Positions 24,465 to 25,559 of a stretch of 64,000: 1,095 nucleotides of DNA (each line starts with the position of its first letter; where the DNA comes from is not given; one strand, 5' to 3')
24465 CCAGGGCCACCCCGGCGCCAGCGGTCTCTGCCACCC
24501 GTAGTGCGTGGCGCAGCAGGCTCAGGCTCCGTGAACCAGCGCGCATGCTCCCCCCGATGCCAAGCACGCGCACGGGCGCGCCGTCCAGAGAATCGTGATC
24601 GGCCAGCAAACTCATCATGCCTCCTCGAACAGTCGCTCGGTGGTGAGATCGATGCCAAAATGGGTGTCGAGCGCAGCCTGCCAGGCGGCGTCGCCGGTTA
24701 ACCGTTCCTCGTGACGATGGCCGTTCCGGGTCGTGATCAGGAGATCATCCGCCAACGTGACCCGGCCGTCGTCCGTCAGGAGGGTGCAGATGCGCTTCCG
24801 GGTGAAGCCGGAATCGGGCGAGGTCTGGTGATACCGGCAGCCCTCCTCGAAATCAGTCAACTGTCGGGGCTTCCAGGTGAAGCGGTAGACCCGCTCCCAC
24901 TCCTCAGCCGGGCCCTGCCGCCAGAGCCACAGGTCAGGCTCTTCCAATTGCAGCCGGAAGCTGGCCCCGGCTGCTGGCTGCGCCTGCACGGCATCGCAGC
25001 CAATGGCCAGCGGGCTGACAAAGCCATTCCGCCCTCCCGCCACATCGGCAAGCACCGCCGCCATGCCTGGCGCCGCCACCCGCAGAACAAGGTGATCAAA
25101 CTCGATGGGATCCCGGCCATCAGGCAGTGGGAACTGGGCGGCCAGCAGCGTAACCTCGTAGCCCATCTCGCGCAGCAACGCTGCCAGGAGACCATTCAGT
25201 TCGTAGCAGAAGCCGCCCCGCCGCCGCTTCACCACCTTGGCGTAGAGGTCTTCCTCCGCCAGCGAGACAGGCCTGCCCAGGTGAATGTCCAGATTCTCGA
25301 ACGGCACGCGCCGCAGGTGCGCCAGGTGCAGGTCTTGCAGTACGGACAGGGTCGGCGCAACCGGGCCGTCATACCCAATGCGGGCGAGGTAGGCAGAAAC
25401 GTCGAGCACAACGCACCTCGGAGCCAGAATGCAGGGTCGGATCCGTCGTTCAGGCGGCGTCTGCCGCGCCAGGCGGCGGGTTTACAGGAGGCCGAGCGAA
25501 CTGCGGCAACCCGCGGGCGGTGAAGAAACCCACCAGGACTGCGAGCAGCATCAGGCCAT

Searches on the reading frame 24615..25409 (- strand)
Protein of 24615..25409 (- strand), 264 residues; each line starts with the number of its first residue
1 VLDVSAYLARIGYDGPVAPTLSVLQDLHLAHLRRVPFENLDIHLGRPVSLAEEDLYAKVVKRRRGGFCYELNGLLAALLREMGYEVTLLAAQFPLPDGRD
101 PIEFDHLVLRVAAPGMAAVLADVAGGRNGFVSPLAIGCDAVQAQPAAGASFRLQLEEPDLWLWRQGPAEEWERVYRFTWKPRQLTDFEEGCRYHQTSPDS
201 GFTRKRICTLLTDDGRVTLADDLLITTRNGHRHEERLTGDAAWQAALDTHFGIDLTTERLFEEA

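Call 3: search_protein_families(library=pfam, proteins=[window:24615-25409:-], max_evalue=0.01)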
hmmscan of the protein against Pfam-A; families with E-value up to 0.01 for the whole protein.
window:24615-25409:- (264 aa): 1 family
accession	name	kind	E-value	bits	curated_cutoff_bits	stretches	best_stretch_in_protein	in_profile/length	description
PF00797.23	Acetyltransf_2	-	7.7e-67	226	22.8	1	20-257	1-237/240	N-acetyltransferase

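Call 4: search_protein_families(library=ncbifam, proteins=[window:24615-25409:-], max_evalue=0.01)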
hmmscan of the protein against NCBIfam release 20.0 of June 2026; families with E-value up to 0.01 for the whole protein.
window:24615-25409:- (264 aa): 1 family
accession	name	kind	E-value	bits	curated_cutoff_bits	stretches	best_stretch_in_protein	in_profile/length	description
NF011621.0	PRK15047.1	equivalog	3.1e-34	118.6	493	1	5-255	6-254/281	N-hydroxyarylamine O-acetyltransferase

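Call 7: find_homologous_proteins(query=window:24615-25409:-)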
Query window:24615-25409:- (264 aa): 7415 proteins with E <= 0.001 among 8000 candidates; the best 120 are listed.
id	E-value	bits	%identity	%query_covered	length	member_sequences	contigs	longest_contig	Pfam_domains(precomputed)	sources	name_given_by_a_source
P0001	1.1e-173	594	99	100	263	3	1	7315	PF00797.24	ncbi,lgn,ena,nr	ncbi:MAG: arylamine N-acetyltransferase [Thermomicrobiales bacterium]|nr:arylamine N-acetyltransfera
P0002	5.7e-142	490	82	100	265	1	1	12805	PF00797.24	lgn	-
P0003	1.2e-140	486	81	100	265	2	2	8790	PF00797.24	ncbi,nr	ncbi:MAG: arylamine N-acetyltransferase [Chloroflexota bacterium]|nr:arylamine N-acetyltransferase [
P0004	3.4e-138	478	80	100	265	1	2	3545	PF00797.24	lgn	-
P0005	4.9e-137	474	81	100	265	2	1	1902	PF00797.24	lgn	-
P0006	7.3e-135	467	79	100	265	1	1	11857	PF00797.24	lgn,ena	-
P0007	3.4e-134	465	81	97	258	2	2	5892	PF00797.24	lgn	-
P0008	1.8e-133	462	79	100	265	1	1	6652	PF00797.24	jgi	jgi:N-hydroxyarylamine O-acetyltransferase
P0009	9.2e-133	460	77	100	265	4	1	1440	PF00797.24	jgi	jgi:N-hydroxyarylamine O-acetyltransferase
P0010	1.4e-131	456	80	100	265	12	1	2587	PF00797.24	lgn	-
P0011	2.1e-131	455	78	98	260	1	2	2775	PF00797.24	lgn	-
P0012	6.7e-130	451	78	98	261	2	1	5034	PF00797.24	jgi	jgi:N-hydroxyarylamine O-acetyltransferase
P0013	5.6e-129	447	77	98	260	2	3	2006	PF00797.24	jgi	jgi:N-hydroxyarylamine O-acetyltransferase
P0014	7.5e-129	447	77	98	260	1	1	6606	PF00797.24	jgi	jgi:N-hydroxyarylamine O-acetyltransferase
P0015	8.8e-129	447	75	100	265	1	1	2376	PF00797.24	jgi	jgi:N-hydroxyarylamine O-acetyltransferase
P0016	2.2e-128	446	77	100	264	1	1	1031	PF00797.24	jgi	jgi:N-hydroxyarylamine O-acetyltransferase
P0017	4.4e-128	445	77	100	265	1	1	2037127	PF00797.24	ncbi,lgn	-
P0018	1.8e-126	439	78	96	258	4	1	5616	PF00797.24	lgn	-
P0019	4.3e-120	418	72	100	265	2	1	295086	PF00797.24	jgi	jgi:N-hydroxyarylamine O-acetyltransferase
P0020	1.1e-119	417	71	100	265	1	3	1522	PF00797.24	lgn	-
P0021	7.0e-119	414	72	98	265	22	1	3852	PF00797.24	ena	-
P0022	7.0e-119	414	69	100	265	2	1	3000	PF00797.24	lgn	-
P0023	4.2e-117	409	70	100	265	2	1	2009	PF00797.24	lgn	-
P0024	1.1e-115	404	73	97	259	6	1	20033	PF00797.24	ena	-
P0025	1.5e-115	403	71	97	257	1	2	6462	PF00797.24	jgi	jgi:N-hydroxyarylamine O-acetyltransferase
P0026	2.0e-115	403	70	100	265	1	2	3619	PF00797.24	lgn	-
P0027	2.2e-115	403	70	97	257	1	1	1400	PF00797.24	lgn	-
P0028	1.2e-114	401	71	97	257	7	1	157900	PF00797.24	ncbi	ncbi:MAG: arylamine N-acetyltransferase [Thermomicrobiales bacterium]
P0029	1.3e-114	400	69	97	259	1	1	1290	PF00797.24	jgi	jgi:N-hydroxyarylamine O-acetyltransferase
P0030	3.5e-111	389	69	97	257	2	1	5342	PF00797.24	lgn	-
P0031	4.9e-104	366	67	97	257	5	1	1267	PF00797.24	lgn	-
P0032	8.3e-104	365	67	97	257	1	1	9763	PF00797.24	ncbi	ncbi:MAG: arylamine N-acetyltransferase [Thermomicrobiales bacterium]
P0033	2.3e-94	334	61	97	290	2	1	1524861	PF00797.24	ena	-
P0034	3.7e-92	327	62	96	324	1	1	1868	PF00797.24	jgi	jgi:N-hydroxyarylamine O-acetyltransferase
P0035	1.6e-91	325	63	94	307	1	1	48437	PF00797.24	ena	-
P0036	2.6e-90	321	60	97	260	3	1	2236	PF00797.24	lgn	-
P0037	4.1e-89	317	58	97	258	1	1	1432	PF00797.24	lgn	-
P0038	9.3e-89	316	59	98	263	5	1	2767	PF00797.24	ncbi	-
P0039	1.4e-88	315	59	98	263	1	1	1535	PF00797.24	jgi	jgi:N-hydroxyarylamine O-acetyltransferase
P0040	2.8e-87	311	58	98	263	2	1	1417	PF00797.24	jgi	jgi:N-hydroxyarylamine O-acetyltransferase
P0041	2.6e-86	308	58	96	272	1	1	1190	PF00797.24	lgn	-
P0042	2.8e-86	307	58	98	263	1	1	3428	PF00797.24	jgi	jgi:N-hydroxyarylamine O-acetyltransferase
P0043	5.5e-86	307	59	97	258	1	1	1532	PF00797.24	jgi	jgi:N-hydroxyarylamine O-acetyltransferase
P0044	6.4e-86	306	59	97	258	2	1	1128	PF00797.24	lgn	-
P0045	1.3e-85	305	58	97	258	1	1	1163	PF00797.24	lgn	-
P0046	4.8e-85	303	57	97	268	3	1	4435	PF00797.24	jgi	jgi:N-hydroxyarylamine O-acetyltransferase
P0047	5.6e-85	303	57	96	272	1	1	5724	PF00797.24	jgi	jgi:N-hydroxyarylamine O-acetyltransferase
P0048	4.4e-84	300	59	97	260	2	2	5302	PF00797.24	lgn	-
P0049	9.8e-84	299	59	96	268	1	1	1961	PF00797.24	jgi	jgi:N-hydroxyarylamine O-acetyltransferase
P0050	4.1e-83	297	56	97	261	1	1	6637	PF00797.24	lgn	-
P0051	1.1e-82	296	58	96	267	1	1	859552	PF00797.24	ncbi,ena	-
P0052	2.2e-82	295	56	97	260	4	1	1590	PF00797.24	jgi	jgi:N-hydroxyarylamine O-acetyltransferase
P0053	2.9e-82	294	56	98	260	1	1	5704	PF00797.24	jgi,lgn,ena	-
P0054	3.1e-82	294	57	97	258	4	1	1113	PF00797.24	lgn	-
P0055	1.9e-81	292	58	96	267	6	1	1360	PF00797.24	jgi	-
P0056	2.0e-81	292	57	96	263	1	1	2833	PF00797.24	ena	-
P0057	2.6e-81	291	55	98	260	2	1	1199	PF00797.24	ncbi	-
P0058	3.5e-81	291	56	97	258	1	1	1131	PF00797.24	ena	-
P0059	4.4e-81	290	57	98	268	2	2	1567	PF00797.24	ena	-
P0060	7.4e-81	290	58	96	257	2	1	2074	PF00797.24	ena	-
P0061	1.4e-80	289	56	96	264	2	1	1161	PF00797.24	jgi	jgi:N-hydroxyarylamine O-acetyltransferase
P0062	1.5e-80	289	56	97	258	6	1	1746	PF00797.24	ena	-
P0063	3.9e-80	287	55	97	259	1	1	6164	PF00797.24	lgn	-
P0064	4.3e-80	287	57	97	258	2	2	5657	PF00797.24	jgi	jgi:N-hydroxyarylamine O-acetyltransferase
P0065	1.0e-79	286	55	97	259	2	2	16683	PF00797.24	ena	-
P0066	2.0e-79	285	55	95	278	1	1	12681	PF00797.24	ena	-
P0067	3.7e-79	284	55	96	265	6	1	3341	PF00797.24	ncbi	-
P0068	3.8e-79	284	59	96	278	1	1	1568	PF00797.24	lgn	-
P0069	4.1e-79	284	57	97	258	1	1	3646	PF00797.24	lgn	-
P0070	6.5e-79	283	55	97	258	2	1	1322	PF00797.24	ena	-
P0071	7.3e-79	283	54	97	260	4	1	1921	PF00797.24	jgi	jgi:N-hydroxyarylamine O-acetyltransferase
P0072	9.2e-79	283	56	97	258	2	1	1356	PF00797.24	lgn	-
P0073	1.5e-78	282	55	97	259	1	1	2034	PF00797.24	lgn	-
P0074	2.3e-78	282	54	96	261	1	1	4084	PF00797.24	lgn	-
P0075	5.6e-78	280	56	97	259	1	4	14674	PF00797.24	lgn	-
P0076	7.1e-78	280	56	98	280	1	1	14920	PF00797.24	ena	-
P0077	2.0e-77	278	55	96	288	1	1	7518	PF00797.24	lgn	-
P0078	5.2e-77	277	56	96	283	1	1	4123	PF00797.24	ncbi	-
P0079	8.9e-77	276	56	97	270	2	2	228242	PF00797.24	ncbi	-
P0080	1.5e-76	276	54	96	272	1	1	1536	PF00797.24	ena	-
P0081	1.7e-76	275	56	96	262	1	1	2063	PF00797.24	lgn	-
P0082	3.0e-76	275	53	97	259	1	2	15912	PF00797.24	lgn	-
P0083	4.1e-76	274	58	90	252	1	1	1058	PF00797.24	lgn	-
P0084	2.5e-75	272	51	97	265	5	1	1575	PF00797.24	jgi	jgi:N-hydroxyarylamine O-acetyltransferase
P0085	5.2e-75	271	53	96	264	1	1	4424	PF00797.24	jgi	jgi:N-hydroxyarylamine O-acetyltransferase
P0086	8.3e-75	270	53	96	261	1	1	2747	PF00797.24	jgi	jgi:N-hydroxyarylamine O-acetyltransferase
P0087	3.2e-73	265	54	97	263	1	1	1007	PF00797.24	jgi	jgi:N-hydroxyarylamine O-acetyltransferase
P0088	4.3e-73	264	55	96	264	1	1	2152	PF00797.24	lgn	-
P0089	8.9e-73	263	55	96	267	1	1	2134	PF00797.24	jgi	jgi:N-hydroxyarylamine O-acetyltransferase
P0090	9.2e-73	263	52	97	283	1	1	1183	PF00797.24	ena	-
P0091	1.3e-72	263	54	92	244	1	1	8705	PF00797.24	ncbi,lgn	ncbi:MAG: arylamine N-acetyltransferase family protein [Thermomicrobiales bacterium]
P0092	6.2e-72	260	53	97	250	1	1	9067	PF00797.24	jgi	jgi:N-hydroxyarylamine O-acetyltransferase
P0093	7.4e-72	260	55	96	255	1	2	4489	PF00797.24,PF01841.26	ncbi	-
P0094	3.2e-71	258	54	96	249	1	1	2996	PF00797.24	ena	-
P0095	4.0e-71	258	53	97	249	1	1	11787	PF00797.24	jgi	jgi:N-hydroxyarylamine O-acetyltransferase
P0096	1.4e-70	256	52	98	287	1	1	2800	PF00797.24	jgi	jgi:N-hydroxyarylamine O-acetyltransferase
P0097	1.6e-70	256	52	96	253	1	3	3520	PF00797.24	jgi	jgi:N-hydroxyarylamine O-acetyltransferase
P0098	1.6e-70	256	52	96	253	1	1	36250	PF00797.24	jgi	jgi:N-hydroxyarylamine O-acetyltransferase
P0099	3.1e-70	255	49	97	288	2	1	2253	PF00797.24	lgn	-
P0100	3.8e-70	255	51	96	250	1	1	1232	PF00797.24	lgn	-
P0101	5.3e-70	254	52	97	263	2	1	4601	PF00797.24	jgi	jgi:N-hydroxyarylamine O-acetyltransferase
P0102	7.4e-70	254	52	96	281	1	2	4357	PF00797.24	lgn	-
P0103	7.8e-70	254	52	97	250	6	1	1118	PF00797.24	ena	-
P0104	1.0e-69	253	52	96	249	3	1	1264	PF00797.24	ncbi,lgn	-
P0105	1.1e-69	253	51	95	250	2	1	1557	PF00797.24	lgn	-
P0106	1.2e-69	253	51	97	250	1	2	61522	PF00797.24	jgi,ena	-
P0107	1.7e-69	252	51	97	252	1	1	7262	PF00797.24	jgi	jgi:N-hydroxyarylamine O-acetyltransferase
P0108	1.9e-69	252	51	96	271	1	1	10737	PF00797.24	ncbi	-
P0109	2.5e-69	252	52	97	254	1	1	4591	PF00797.24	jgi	jgi:N-hydroxyarylamine O-acetyltransferase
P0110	3.5e-69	251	51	97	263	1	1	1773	PF00797.24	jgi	jgi:N-hydroxyarylamine O-acetyltransferase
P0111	3.7e-69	251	51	97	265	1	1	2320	PF00797.24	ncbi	-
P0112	3.8e-69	251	53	94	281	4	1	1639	PF00797.24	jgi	-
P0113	4.0e-69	251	51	96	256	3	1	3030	PF00797.24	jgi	jgi:N-hydroxyarylamine O-acetyltransferase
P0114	4.5e-69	251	50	96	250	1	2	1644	PF00797.24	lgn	-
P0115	5.4e-69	251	51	97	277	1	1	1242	PF00797.24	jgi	jgi:N-hydroxyarylamine O-acetyltransferase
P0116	5.7e-69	251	51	97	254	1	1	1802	PF00797.24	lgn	-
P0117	5.8e-69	251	51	96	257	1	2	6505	PF00797.24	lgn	-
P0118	6.0e-69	251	52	97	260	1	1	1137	PF00797.24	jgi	jgi:N-hydroxyarylamine O-acetyltransferase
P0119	6.7e-69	251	52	95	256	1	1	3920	PF00797.24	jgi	-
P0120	8.3e-69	250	50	97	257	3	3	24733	PF00797.24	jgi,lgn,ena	-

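Call 8: find_encoding_contigs(protein=window:24615-25409:-, flank=10000, max_places=6)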
Protein window:24615-25409:- (264 aa): no gene with exactly this product is on record in the collection.

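Call 10: find_related_loci(query=A1, collection=genome_contigs, flank=10000)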
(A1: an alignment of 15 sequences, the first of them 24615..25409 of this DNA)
Query A1 (264 aa) in genome_contigs; peptide patterns used: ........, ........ (x = any residue, [..] = any of these).
600 stretches matched a pattern (row limit reached: there are more); 583 encode a relative of the query (tblastn E <= 1e-3); the best 80 are kept; 80 distinct loci.
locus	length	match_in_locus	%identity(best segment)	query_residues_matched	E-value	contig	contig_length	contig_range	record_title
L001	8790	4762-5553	81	1-264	1e-142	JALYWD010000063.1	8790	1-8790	MAG: Chloroflexota bacterium isolate KUW bin4 SD1472-74_k127_1669809, whole genome shotgun sequence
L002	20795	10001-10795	50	2-255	6e-73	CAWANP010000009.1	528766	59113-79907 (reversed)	MAG: uncultured Chloroflexia bacterium isolate MFD03804.bin.1.93 genome assembly, contig: contig_37008, whole genome sho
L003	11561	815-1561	51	2-255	9e-73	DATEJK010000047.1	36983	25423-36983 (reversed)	MAG TPA_asm: Terriglobales bacterium isolate SMAG_U8862 k141_903604, whole genome shotgun sequence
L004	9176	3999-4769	47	2-259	4e-70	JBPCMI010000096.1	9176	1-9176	MAG: Pyrinomonadaceae bacterium isolate TH_ant_mag_100 S1Ck127_10019763_flag_1_multi_7.0000_len_9176, whole genome shotg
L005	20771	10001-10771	50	1-255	2e-69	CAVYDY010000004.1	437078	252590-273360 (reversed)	MAG: uncultured Chloroflexia bacterium isolate MFD03804.bin.2.16 genome assembly, contig: contig_24795, whole genome sho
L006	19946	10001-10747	50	2-255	3e-69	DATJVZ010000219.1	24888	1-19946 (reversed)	MAG TPA_asm: Terriglobales bacterium isolate SMAG_U15086 k141_3867071, whole genome shotgun sequence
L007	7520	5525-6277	49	1-257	2e-68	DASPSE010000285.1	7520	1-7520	MAG TPA_asm: Terriglobales bacterium isolate SMAG_U12243 k141_1099663, whole genome shotgun sequence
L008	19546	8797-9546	49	2-256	3e-68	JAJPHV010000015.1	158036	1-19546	MAG: Chloroflexota bacterium isolate Centralia_MAG_208 k107_13137102, whole genome shotgun sequence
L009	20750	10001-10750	50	1-255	6e-68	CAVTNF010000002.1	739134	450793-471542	MAG: uncultured Acidobacteriaceae bacterium isolate MFD02248.bin.1.147 genome assembly, contig: contig_10837, whole geno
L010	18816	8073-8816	49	2-255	1e-67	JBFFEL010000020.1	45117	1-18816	MAG: Anaerolineales bacterium isolate Mix_mud13.2021.11.71 k141_1812540_length_45117_cov_11.1344, whole genome shotgun s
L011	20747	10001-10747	48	1-255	9e-68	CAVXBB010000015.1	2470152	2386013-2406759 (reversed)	MAG: uncultured Acidobacteriaceae bacterium isolate MFD02579.bin.2.56 genome assembly, contig: contig_5146, whole genome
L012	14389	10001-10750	49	1-255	5e-69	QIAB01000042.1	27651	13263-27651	MAG: Acidobacteria bacterium isolate gp1 AA140 14_1009_13_20cm_scaffold_263_curated, whole genome shotgun sequence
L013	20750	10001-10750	47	1-255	2e-67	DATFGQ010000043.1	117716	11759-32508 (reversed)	MAG TPA_asm: Blastocatellia bacterium isolate SMAG_U8667 k141_779227, whole genome shotgun sequence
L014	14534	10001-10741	47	4-255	6e-67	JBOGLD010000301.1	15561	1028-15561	MAG: Terriglobales bacterium isolate TC-S_metawrap_bin.236 k127_2005400, whole genome shotgun sequence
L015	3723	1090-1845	49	1-258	5e-67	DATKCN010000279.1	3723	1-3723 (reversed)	MAG TPA_asm: Thermomicrobiales bacterium isolate SMAG_U14447 k141_427081, whole genome shotgun sequence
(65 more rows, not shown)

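Call 12: find_encoding_contigs(protein=P0017, flank=10000, max_places=2)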
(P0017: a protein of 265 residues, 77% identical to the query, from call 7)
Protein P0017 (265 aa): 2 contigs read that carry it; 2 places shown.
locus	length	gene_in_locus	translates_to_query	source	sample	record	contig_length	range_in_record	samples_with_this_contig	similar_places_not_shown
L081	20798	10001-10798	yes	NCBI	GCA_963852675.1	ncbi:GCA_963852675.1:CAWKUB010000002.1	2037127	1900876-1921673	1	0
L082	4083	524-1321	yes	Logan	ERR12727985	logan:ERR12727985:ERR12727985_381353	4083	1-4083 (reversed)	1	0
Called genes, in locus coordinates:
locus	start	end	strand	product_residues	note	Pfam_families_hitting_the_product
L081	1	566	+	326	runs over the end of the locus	PF04069:OpuAC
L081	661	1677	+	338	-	PF00005:ABC_tran, PF13304:AAA_21 (faint)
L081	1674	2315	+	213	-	PF00528:BPD_transp_1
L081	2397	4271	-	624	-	PF01145:Band_7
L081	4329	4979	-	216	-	-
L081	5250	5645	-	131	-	PF02661:Fic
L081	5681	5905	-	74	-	-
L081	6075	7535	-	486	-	PF00224:PK, PF02887:PK_C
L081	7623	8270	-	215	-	PF12840:HTH_20 (weak), PF13412:HTH_24 (weak)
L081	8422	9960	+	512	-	PF00083:Sugar_tr (weak), PF07690:MFS_1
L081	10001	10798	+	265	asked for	PF00797:Acetyltransf_2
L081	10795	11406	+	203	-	PF02525:Flavodoxin_2 (weak), PF03358:FMN_red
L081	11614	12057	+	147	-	PF00903:Glyoxalase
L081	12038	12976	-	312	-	PF06874:FBPase_2 (faint), PF00149:Metallophos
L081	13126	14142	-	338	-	PF01244:Peptidase_M19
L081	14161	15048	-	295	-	PF01063:Aminotran_4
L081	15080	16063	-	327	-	PF00291:PALP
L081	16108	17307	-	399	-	-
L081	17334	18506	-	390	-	-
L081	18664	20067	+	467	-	PF13546:DDE_5, PF01609:DDE_Tnp_1 (faint)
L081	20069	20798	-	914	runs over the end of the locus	PF00270:DEAD, PF00271:Helicase_C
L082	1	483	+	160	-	?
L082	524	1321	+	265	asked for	PF00797:Acetyltransf_2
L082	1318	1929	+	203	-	PF02525:Flavodoxin_2 (weak), PF03358:FMN_red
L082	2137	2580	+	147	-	PF00903:Glyoxalase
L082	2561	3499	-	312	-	PF06874:FBPase_2 (faint), PF00149:Metallophos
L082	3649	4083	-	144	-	?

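Call 13: find_encoding_contigs(protein=P0019, flank=10000, max_places=2)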
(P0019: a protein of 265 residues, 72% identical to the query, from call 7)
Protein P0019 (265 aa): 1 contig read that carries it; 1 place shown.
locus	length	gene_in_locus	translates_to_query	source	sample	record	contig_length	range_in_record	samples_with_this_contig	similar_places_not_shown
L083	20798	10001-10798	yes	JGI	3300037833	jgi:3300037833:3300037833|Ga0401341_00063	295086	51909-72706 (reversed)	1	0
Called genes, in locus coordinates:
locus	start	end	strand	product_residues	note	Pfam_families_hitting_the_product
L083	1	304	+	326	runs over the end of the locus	PF04069:OpuAC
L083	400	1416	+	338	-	PF00005:ABC_tran, PF13304:AAA_21 (faint)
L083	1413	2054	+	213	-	PF00528:BPD_transp_1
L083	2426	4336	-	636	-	PF01145:Band_7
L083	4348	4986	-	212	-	PF21001:YqiJ_N (weak)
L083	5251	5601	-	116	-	PF02661:Fic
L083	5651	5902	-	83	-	-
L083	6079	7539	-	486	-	PF00224:PK, PF02887:PK_C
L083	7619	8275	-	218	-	PF12840:HTH_20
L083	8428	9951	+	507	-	PF07690:MFS_1, PF00083:Sugar_tr (weak)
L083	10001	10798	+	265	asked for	PF00797:Acetyltransf_2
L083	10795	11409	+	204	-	PF02525:Flavodoxin_2 (weak), PF03358:FMN_red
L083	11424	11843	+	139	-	PF04075:F420H2_quin_red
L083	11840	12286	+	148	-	PF00903:Glyoxalase, PF18029:Glyoxalase_6 (weak)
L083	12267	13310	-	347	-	PF00149:Metallophos, PF06874:FBPase_2 (faint)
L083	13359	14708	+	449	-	PF13449:Phytase-like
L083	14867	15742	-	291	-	PF01063:Aminotran_4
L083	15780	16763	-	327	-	PF00291:PALP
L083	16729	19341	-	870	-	PF01624:MutS_I, PF05188:MutS_II, PF05192:MutS_III, PF05190:MutS_IV, PF00488:MutS_V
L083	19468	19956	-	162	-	PF12867:DinB_2, PF11716:MDMPI_N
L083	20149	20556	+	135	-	-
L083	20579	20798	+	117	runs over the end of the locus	PF13508:Acetyltransf_7 (weak)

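Call 14: find_encoding_contigs(protein=P0028, flank=10000, max_places=2)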
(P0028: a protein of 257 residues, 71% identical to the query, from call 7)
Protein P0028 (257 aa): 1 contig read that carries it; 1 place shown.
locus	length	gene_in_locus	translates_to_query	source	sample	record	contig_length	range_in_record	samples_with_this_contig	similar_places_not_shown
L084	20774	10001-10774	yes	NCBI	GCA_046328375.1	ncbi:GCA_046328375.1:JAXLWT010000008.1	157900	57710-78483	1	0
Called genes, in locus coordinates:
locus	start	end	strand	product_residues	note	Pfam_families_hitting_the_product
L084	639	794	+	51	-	-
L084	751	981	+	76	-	-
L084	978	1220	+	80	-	PF04069:OpuAC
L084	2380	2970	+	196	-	PF00528:BPD_transp_1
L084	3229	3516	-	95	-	-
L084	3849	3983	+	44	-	-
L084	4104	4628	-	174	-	PF01145:Band_7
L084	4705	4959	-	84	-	-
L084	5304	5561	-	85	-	-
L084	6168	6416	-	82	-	PF02887:PK_C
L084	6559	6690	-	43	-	PF00224:PK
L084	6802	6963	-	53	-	PF00224:PK (weak)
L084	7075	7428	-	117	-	PF00224:PK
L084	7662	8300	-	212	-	PF12840:HTH_20 (weak), PF13412:HTH_24 (faint)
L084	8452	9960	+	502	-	PF00083:Sugar_tr (weak), PF07690:MFS_1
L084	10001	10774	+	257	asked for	PF00797:Acetyltransf_2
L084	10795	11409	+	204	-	PF02525:Flavodoxin_2 (weak), PF03358:FMN_red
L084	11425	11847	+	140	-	PF04075:F420H2_quin_red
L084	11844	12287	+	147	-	PF00903:Glyoxalase, PF18029:Glyoxalase_6 (weak)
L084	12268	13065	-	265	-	PF00149:Metallophos, PF06874:FBPase_2 (faint)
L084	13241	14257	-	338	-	PF01244:Peptidase_M19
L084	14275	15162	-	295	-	PF01063:Aminotran_4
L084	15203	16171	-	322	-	PF00291:PALP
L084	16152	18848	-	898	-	PF01624:MutS_I, PF05188:MutS_II, PF05192:MutS_III, PF05190:MutS_IV, PF00488:MutS_V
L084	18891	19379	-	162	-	PF12867:DinB_2, PF11716:MDMPI_N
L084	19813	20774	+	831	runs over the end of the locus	PF01381:HTH_3, PF13560:HTH_31, PF00931:NB-ARC, PF13401:AAA_22 (weak), PF25872:HTH_77 (weak), PF13424:TPR_12 (faint)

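Call 15: find_encoding_contigs(protein=P0033, flank=10000, max_places=2)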
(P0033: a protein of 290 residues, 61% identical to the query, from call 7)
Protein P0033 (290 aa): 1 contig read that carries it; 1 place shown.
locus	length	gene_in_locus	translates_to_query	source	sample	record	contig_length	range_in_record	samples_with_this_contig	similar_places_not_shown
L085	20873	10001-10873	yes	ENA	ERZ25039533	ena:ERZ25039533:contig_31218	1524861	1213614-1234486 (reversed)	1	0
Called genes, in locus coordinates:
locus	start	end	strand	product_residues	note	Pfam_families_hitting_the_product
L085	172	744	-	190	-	-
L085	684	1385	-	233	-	-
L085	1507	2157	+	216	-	PF00528:BPD_transp_1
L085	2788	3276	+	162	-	PF04069:OpuAC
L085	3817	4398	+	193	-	PF00005:ABC_tran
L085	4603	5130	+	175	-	PF00528:BPD_transp_1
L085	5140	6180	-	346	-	PF00224:PK, PF02887:PK_C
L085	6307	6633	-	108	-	PF00224:PK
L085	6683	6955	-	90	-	-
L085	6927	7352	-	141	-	PF12840:HTH_20, PF13412:HTH_24 (weak)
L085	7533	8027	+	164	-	PF01243:PNPOx_N, PF12900:Pyridox_ox_2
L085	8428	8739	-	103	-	-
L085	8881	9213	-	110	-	-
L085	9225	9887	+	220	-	PF07690:MFS_1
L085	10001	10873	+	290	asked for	PF00797:Acetyltransf_2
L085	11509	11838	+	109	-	PF17648:Luciferase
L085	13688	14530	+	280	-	PF04075:F420H2_quin_red, PF17648:Luciferase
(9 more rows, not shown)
